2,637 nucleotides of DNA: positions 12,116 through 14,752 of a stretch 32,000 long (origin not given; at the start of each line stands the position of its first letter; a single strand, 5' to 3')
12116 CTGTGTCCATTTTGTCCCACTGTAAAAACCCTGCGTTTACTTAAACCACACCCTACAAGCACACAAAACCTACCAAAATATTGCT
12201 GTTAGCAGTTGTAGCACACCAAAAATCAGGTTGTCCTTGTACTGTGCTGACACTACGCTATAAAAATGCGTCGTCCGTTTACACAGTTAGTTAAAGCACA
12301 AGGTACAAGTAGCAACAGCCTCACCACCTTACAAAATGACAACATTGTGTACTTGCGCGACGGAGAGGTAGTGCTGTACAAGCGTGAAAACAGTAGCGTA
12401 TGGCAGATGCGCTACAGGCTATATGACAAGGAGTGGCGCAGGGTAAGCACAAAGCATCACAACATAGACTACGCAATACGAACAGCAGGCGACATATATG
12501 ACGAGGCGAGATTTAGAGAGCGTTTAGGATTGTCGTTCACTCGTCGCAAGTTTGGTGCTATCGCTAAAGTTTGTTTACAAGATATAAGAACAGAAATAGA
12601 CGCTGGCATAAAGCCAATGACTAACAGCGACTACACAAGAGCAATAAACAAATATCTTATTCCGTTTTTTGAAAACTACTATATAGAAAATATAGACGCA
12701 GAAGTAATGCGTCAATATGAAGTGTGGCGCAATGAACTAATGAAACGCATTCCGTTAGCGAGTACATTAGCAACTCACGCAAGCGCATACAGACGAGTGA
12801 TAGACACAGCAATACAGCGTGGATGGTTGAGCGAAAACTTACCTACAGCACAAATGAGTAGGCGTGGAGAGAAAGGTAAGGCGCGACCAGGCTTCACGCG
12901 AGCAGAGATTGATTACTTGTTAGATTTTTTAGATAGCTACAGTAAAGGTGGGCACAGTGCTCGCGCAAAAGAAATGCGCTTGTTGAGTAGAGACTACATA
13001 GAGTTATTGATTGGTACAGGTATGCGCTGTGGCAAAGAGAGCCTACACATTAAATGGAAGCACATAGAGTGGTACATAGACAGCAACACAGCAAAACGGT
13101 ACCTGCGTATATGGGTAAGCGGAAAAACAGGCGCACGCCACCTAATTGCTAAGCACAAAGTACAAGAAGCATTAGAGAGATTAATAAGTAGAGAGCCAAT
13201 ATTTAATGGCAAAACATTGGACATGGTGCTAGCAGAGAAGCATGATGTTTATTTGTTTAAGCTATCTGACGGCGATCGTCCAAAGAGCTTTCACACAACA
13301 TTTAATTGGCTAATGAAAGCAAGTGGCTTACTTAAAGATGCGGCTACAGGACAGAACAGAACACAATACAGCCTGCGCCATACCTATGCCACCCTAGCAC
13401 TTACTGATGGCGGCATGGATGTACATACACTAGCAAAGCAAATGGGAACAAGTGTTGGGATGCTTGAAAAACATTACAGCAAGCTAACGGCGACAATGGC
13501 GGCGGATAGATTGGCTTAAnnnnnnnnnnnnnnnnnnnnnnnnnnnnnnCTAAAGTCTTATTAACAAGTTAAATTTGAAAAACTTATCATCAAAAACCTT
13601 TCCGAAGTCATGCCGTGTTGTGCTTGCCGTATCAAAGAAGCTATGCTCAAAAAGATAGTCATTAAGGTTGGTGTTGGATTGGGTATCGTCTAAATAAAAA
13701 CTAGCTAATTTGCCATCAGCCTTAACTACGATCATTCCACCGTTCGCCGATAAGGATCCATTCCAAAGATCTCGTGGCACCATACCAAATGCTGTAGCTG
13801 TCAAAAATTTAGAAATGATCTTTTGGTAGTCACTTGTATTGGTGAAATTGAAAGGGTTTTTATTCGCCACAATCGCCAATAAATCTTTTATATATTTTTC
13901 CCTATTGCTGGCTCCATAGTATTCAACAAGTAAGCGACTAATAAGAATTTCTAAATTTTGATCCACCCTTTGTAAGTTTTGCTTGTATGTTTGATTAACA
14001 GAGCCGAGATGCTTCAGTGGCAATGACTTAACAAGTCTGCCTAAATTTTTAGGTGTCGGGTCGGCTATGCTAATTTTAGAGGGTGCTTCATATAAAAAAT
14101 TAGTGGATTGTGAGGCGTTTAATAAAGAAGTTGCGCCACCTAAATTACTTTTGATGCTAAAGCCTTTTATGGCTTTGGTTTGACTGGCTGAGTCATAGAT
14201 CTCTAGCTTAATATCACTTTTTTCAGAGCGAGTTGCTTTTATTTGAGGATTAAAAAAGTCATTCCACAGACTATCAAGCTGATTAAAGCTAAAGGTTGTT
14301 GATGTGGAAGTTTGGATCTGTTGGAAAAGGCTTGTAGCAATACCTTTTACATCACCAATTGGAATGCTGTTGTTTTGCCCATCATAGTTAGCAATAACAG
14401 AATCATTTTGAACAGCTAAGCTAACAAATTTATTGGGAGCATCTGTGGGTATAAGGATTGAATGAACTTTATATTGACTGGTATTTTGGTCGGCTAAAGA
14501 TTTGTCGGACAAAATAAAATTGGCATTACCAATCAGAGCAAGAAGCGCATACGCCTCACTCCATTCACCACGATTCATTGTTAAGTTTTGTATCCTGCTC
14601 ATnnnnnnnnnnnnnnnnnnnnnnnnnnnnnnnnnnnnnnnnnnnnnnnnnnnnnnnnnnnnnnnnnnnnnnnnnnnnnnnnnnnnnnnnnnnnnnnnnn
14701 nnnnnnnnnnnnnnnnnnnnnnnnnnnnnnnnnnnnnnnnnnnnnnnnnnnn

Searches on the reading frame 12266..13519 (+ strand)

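Call 5: search_protein_families(library=pfam, proteins=[window:12266-13519:+], max_evalue=0.1)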
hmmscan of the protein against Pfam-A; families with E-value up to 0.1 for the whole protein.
window:12266-13519:+ (417 aa): 3 families
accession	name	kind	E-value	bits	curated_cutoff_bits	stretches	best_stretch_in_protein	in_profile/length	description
PF00589.27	Phage_integrase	-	2.8e-08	34.2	27.1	1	212-407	5-168/172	Phage integrase family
PF14659.12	Phage_int_SAM_3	-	0.0001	22.9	22.6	1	115-159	17-58/58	Phage integrase, N-terminal SAM-like domain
PF13102.12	Phage_int_SAM_5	-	0.00032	21.5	22.3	1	125-192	26-92/98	Phage integrase SAM-like domain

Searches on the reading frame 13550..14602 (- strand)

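Call 5: search_protein_families(library=pfam, proteins=[window:13550-14602:-], max_evalue=0.1)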
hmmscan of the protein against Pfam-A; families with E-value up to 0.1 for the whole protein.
window:13550-14602:- (350 aa): 1 family
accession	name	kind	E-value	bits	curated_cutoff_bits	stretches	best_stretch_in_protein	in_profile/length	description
PF09561.16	RE_HpaII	-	2.1e-62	212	25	1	10-350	1-359/359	HpaII restriction endonuclease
